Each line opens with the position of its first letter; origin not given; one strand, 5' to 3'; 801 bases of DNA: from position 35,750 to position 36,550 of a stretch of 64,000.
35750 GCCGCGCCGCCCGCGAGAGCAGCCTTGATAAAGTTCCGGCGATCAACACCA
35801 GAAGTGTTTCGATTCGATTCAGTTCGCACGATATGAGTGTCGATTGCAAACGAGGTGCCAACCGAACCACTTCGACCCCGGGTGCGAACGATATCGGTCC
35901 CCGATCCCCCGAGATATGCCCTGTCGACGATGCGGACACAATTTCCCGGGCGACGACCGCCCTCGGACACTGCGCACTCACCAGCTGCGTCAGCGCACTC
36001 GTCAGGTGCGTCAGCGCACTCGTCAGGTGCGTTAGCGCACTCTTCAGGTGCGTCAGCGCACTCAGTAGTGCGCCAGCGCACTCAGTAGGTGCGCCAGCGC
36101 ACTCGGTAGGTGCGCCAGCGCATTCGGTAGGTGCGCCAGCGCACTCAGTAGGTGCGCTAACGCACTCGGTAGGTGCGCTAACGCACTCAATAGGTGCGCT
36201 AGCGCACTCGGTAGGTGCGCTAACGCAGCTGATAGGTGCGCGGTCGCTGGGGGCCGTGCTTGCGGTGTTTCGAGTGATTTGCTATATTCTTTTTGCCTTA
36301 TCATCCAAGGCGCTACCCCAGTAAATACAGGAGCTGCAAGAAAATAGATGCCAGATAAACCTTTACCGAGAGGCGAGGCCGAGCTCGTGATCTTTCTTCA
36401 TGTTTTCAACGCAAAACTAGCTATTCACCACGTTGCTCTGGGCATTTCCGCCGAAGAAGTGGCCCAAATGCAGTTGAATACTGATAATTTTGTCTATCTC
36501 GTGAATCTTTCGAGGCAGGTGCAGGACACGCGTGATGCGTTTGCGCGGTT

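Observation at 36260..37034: Unrecognised 228-aa protein family present as two diverged, inverted paralogues with conserved cis-architecture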

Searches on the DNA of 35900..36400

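Call 70: search_rna_families(source=window, start=35900, end=36400, threshold=evalue, max_evalue=1)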
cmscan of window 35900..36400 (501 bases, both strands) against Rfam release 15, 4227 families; matches with E-value up to 1: 5.
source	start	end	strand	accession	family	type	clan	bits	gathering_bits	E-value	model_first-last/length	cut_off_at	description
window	36048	36186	-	RF03296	MIR8788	Gene; miRNA;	-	39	124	2.7e-05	1-138/138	no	MIR8788 microRNA precursor family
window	36029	36184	+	RF03296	MIR8788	Gene; miRNA;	-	32.3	124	0.001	1-138/138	no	MIR8788 microRNA precursor family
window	36053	36101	+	RF01537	TB11Cs2H1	Gene; snRNA; snoRNA; HACA-box;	-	20.1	40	0.15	1-70/70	no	Trypanosomatid snoRNA TB11Cs2H1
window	36129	36191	+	RF03186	mir-3689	Gene; miRNA;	-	19.7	58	0.23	1-72/72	no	mir-3689 microRNA precursor family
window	36062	36169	-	RF04085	mir-1271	Gene; miRNA;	-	18.5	80.5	0.23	1-77/77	no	mir-1271 microRNA precursor family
